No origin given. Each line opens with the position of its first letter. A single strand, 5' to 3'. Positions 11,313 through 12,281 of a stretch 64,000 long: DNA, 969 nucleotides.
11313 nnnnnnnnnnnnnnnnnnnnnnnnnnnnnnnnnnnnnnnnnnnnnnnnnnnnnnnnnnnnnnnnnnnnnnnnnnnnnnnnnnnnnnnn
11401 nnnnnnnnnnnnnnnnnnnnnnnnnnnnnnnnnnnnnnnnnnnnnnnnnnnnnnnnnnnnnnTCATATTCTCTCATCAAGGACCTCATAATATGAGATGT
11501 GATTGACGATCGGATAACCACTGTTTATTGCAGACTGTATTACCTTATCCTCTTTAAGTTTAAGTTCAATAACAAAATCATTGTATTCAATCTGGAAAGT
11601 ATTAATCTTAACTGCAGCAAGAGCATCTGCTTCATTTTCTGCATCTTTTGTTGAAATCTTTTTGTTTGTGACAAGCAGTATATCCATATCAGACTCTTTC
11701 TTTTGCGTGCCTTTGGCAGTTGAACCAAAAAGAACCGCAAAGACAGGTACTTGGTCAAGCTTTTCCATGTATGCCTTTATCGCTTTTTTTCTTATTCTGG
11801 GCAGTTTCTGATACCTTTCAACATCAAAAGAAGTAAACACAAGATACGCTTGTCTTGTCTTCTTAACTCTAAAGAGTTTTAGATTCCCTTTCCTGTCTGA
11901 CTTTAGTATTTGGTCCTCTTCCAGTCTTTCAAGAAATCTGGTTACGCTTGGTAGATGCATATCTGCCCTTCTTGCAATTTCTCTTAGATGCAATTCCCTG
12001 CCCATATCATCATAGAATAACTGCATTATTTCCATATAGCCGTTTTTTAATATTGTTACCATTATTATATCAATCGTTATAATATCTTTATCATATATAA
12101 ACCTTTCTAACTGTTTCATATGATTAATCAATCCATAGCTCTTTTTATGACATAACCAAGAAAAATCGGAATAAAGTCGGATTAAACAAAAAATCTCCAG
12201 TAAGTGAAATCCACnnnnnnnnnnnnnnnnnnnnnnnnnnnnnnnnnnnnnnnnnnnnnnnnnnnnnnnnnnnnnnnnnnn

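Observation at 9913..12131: Two tandem, overlapping HTH-MNT/HEPN toxin-antitoxin cassettes inside the surface-protein island, with a non-canonical HEPN motif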

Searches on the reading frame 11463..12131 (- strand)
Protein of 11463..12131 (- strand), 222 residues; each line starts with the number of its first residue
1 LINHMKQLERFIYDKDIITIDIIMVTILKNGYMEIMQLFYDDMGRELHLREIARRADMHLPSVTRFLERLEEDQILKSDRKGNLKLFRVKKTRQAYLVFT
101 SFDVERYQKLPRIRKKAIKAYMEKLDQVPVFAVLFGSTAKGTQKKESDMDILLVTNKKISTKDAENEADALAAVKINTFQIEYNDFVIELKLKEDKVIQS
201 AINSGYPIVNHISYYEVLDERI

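Call 3: search_protein_families(library=pfam, proteins=[window:11463-12131:-], max_evalue=0.1)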
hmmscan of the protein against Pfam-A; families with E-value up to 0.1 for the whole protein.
window:11463-12131:- (222 aa): 11 families
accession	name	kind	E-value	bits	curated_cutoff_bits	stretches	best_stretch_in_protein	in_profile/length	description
PF18765.7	Polbeta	-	6.3e-11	42.7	26.9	1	117-209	2-88/93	Polymerase beta, Nucleotidyltransferase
PF01909.29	NTP_transf_2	-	3.2e-10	40.7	21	1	117-203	3-88/93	Nucleotidyltransferase domain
PF09339.16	HTH_IclR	-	7e-06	26.2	22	1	35-79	8-51/52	IclR helix-turn-helix domain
PF22600.2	MTPAP-like_central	-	5.2e-05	23.8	27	1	121-168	36-80/139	Poly(A) RNA polymerase, mitochondrial-like, central palm domain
PF12633.13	Adenyl_cycl_N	-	0.0017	18.8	27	1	126-190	88-155/199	Adenylate cyclase NT domain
PF01047.28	MarR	-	0.0022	18.3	24.6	1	47-78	18-49/59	MarR family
PF13551.12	HTH_29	-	0.0054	17.2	28.1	1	49-85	15-54/64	Winged helix-turn helix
PF24033.1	DUF7342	-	0.011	16.1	31.6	1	51-96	22-67/150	Family of unknown function (DUF7342)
PF13412.12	HTH_24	-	0.015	15.3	21.9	1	48-77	19-48/48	Winged helix-turn-helix DNA-binding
PF13545.12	HTH_Crp_2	-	0.016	15.6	27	1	50-81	26-57/70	Crp-like helix-turn-helix domain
PF25212.1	HVO_A0114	-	0.076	13.3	27.6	0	46-85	36-75/84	HVO_A0114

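Call 12: search_protein_families(library=ncbifam, proteins=[window:11463-12131:-], max_evalue=0.1)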
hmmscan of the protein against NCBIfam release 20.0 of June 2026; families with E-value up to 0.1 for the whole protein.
window:11463-12131:- (222 aa): 11 families
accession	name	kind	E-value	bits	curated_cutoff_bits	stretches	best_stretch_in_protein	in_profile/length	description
NF047752.1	MntA_antitoxin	equivalog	1.3e-07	31.4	60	1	129-166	7-44/106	type VII toxin-antitoxin system MntA family adenylyltransferase antitoxin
NF012212.1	ANT_9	subfamily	1.8e-05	24.1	340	1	115-180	7-72/249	aminoglycoside nucleotidyltransferase ANT(9)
NF051895.1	anti_phage_HalB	equivalog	0.00023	20.8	190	1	133-159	3-29/211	anti-phage Hailong system nucleotidyltransferase HalB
NF033788.1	HTH_metalloreg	subfamily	0.00094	19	55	1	45-94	24-73/77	metalloregulator ArsR/SmtB family transcription factor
NF033220.1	ANT_3pp_II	equivalog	0.0015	18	400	1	118-218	10-105/258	ANT(3'')-II family aminoglycoside nucleotidyltransferase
TIGR02337.1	HpaR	equivalog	0.0078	16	121.2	1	46-126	42-123/130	homoprotocatechuate degradation operon regulator HpaR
NF045909.1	ANT_9_Ic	equivalog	0.01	15.1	505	1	109-171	7-69/259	aminoglycoside nucleotidyltransferase ANT(9)-Ic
NF041395.1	TranRegLrpA1_Halo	equivalog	0.015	15.3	250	0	49-76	22-49/142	HTH-type transcriptional regulator LrpA1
NF033789.1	repress_SdpR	subfamily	0.05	13.5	100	0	47-90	22-65/79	autorepressor SdpR family transcription factor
NF003256.0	PRK04214.1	equivalog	0.072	12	500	1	43-127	307-391/412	ribonuclease BN/unknown domain fusion protein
NF040642.1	sulf_sens_BigR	equivalog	0.098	12.7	155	0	45-103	32-90/95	sulfite-sensing transcriptional repressor BigR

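Call 31: list_cluster_members(proteins=[P0001, P0121, window:11463-12062:-, window:10321-10974:-])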
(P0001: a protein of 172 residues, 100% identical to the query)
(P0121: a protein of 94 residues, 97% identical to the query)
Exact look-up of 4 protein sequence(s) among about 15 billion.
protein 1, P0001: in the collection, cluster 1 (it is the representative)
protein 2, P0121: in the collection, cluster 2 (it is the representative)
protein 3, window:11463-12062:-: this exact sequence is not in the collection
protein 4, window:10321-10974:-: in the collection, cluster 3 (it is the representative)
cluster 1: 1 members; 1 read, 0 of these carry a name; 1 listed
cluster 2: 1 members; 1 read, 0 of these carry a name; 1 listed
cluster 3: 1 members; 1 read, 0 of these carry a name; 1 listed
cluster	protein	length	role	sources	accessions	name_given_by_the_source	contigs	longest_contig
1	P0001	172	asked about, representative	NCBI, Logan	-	-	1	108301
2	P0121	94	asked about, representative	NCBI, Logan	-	-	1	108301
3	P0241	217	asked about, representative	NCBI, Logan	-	-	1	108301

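Call 45: search_protein_families(library=padloc, proteins=[window:11463-12062:-], max_evalue=0.01)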
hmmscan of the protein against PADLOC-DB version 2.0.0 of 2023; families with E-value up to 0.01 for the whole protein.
window:11463-12062:- (199 aa): 14 families
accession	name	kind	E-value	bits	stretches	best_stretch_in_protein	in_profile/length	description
PDLC04368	PDC-M05A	-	2.6e-18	64.6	1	11-134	17-135/201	-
PDLC04903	PDC-S09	-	7.1e-10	37.2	1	88-173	12-89/108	-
PDLC04369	PDC-M05A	-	6e-09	33.8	1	10-134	16-131/201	-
PDLC04372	PDC-M05A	-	1.1e-06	27.1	1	28-134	3-104/167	-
PDLC04907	PDC-S09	-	3e-06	25.3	1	91-136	10-57/114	-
PDLC04906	PDC-S09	-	8.5e-06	24.1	1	110-136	28-54/98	-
PDLC04902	PDC-S09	-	3.3e-05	22.1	1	111-137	26-52/97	-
PDLC04904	PDC-S09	-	3.6e-05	21.9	1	111-137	30-56/104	-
PDLC01438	Csa3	-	0.00022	19.4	1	11-174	152-271/305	"CAS-I,CAS-II,CAS-III,CAS-IV,CAS-V,CAS-VI; associated_signaling"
PDLC04370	PDC-M05A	-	0.00034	18.5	1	21-133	28-138/194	-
PDLC04371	PDC-M05A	-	0.00038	18.2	1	13-138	37-157/211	-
PDLC01860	CARF3--CARF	-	0.00062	17.9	1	11-71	147-205/210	-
PDLC01852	CARF3--CARF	-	0.00077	17.4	1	10-69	146-203/208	-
PDLC01866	CARF3--CARF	-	0.0012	16.9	1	10-74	142-204/207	-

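Call 65: search_solved_structures(query=window:11466-12062:-, max_evalue=0.01, show_alignments=3)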
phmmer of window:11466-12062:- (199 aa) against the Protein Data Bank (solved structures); distinct sequences matched with E-value up to 0.01: 1.
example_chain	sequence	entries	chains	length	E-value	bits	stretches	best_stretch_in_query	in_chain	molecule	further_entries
9xbd_E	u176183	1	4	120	0.003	20.6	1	83-163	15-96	Nucleotidyltransferase domain-containing protein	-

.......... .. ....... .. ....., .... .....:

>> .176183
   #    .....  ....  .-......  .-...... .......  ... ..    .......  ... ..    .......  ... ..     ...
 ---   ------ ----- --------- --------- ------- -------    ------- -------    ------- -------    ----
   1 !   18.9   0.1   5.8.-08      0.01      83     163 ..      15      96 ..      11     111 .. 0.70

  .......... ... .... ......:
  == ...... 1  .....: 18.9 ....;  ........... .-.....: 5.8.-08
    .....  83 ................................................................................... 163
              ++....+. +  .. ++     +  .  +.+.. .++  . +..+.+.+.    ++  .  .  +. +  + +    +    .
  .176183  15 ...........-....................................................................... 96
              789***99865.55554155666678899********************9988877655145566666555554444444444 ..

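Call 68: find_homologous_proteins(query=window:11466-12062:-, max_evalue=0.001)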
Query window:11466-12062:- (199 aa): 338 proteins with E <= 0.001 among 467 candidates; the best 120 are listed.
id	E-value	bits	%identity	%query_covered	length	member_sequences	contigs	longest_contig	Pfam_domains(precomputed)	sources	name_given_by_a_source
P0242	1.2e-121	421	100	100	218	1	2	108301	PF18765.8,PF09339.17,PF01909.30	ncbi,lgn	-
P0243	2.6e-78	280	64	100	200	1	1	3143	PF18765.8,PF01909.30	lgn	-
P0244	3.5e-78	279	64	100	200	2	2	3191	PF18765.8,PF01909.30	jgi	-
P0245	4.5e-78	279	65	100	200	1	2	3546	PF18765.8,PF01909.30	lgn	-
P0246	6.2e-78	279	66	100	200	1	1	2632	PF18765.8,PF01909.30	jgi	-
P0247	1.4e-77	277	65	98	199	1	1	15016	PF18765.8,PF01909.30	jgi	jgi:predicted nucleotidyltransferase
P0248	1.6e-77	277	63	100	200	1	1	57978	PF18765.8,PF01909.30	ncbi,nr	ncbi:helix-turn-helix domain-containing protein [Candidatus Woesearchaeota archaeon]|nr:helix-turn-h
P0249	2.3e-77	277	64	98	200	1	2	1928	PF18765.8,PF01909.30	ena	-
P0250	3.1e-77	276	64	100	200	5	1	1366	PF18765.8,PF01909.30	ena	-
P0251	4.6e-77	276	65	100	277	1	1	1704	PF18765.8,PF01909.30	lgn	-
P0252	4.6e-77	276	65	98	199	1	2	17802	PF18765.8,PF01909.30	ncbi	-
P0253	5.2e-77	276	61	100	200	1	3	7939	PF18765.8,PF01909.30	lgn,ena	-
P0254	6.3e-77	275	62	99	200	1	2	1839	PF18765.8,PF01909.30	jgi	-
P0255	1.9e-76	274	65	100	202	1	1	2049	PF18765.8,PF01909.30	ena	-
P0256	2.0e-76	274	64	100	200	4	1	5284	PF18765.8,PF01909.30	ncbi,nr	ncbi:hypothetical protein B6U93_04025 [Candidatus Woesearchaeota archaeon ex4484_78]|nr:MAG: hypothe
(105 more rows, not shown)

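Call 74: predict_structure(alignment_id=A7)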
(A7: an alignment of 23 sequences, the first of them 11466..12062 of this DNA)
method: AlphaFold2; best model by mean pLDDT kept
length: 199 residues; sequences in the alignment: 23
mean_pLDDT: 78.2   pTM: 0.63
mean pLDDT of the five models: 78.2, 75.0, 73.8, 70.2, 54.1
residues with pLDDT >= 90: 31; 70-90: 128; 50-70: 29; < 50: 11
segments of 3 or more residues with pLDDT < 50: 1-4, 193-199
pLDDT, mean of each block of 10 residues (from residue 1): 59 83 89 90 92 87 87 78 78 87 84 61 76 88 84 85 78 71 56 48
secondary structure, 60 per line:
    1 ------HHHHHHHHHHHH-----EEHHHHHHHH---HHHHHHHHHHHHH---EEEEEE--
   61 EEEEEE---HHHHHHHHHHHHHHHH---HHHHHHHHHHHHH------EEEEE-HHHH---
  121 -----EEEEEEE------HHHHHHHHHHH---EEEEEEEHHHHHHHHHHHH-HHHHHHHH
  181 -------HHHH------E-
elements in order: H7-18 H26-33 H37-49 E53-58 E61-66 H70-85 H89-101 E108-112 H114-117 E126-132 H139-149 E153-159 H160-171 H173-180 H188-191

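Call 76: fold_search(model_id=the predicted structure, library=pdb)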
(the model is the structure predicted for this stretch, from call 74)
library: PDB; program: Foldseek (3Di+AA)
matches with E <= 10: 1486; with E <= 0.001: 16
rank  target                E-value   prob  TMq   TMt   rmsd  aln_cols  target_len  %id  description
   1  5box_A                5.9e-05  1.00  0.29  0.23  32.3       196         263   17  Structure of TrmBL2, an archaeal chromatin protein, shows a novel mode of DNA binding. (released 2015-09-02)
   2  5bqt_A                1.0e-04  0.99  0.26  0.20  31.1       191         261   19  Structure of TrmBL2, an archaeal chromatin protein, shows a novel mode of DNA binding. (released 2015-09-02)
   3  5bqt_B                1.0e-04  0.99  0.24  0.20  30.8       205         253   17  Structure of TrmBL2, an archaeal chromatin protein, shows a novel mode of DNA binding. (released 2015-09-02)
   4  5bpd_B                1.7e-04  0.97  0.24  0.19  31.8       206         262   16  Structure of TrmBL2, an archaeal chromatin protein, shows a novel mode of DNA binding. (released 2015-09-02)
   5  6fi9_A                2.7e-04  1.00  0.30  0.41   9.0       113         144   19  Crystal Structure of a zinc-responsive MarR family member, Lactococcus lactis ZitR (released 2019-02-20)
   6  9ff3                  3.7e-04  1.00  0.31  0.35   9.0       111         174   20  The structure of delta-ScoC, a global regulator protein from Geobacillus kaustophilus T-1 (released 2025-06-04)
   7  8xeo_B                4.0e-04  1.00  0.31  0.55   2.9        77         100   32  Crystal structure of MNT antitoxin (released 2024-12-18)
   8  2qvo                  4.2e-04  1.00  0.33  0.69   2.3        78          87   17  Crystal structure of AF1382 from Archaeoglobus fulgidus (released 2007-09-04)
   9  8xzu                  4.8e-04  1.00  0.31  0.44   8.5       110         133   14  HosA transcriptional regulator from enteropathogenic Escherichia coli O127:H6 (strain E2348/69) bound with 4-hydroxy ben (released 2024-08-28)
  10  7kua                  5.8e-04  1.00  0.34  0.44   7.6       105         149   16  Crystal structure of the MarR family transcriptional regulator from Pseudomonas putida bound to Indole 3 acetic acid (released 2021-12-01)
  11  9ff4_A                5.8e-04  1.00  0.32  0.36   8.3       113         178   19  The structure of G.kaustophilus T-1 ScoC-17bp dsDNA complex (released 2025-06-04)
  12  5yi1                  6.1e-04  1.00  0.30  0.44   8.2       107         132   20  Structure of Lactococcus lactis ZitR, C30AH42A mutant in apo form (released 2017-12-06)
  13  3ov8                  6.9e-04  1.00  0.37  0.73   2.4        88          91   15  Crystal structure of AF1382 from Archaeoglobus fulgidus, High resolution (released 2011-11-16)
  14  8aga                  6.9e-04  1.00  0.31  0.46   8.5       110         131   14  Structure of p-hydroxy benzoic acid ligand bound HosA transcriptional regulator from enteropathogenic Escherichia coli O (released 2023-08-02)
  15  5yi0_A                7.4e-04  1.00  0.31  0.41   8.4       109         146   19  Structure of Lactococcus lactis ZitR, C30AH42A mutant (released 2017-12-06)
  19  8xeo_A                1.1e-03  1.00  0.31  0.55   6.6       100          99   25  Crystal structure of MNT antitoxin (released 2024-12-18)
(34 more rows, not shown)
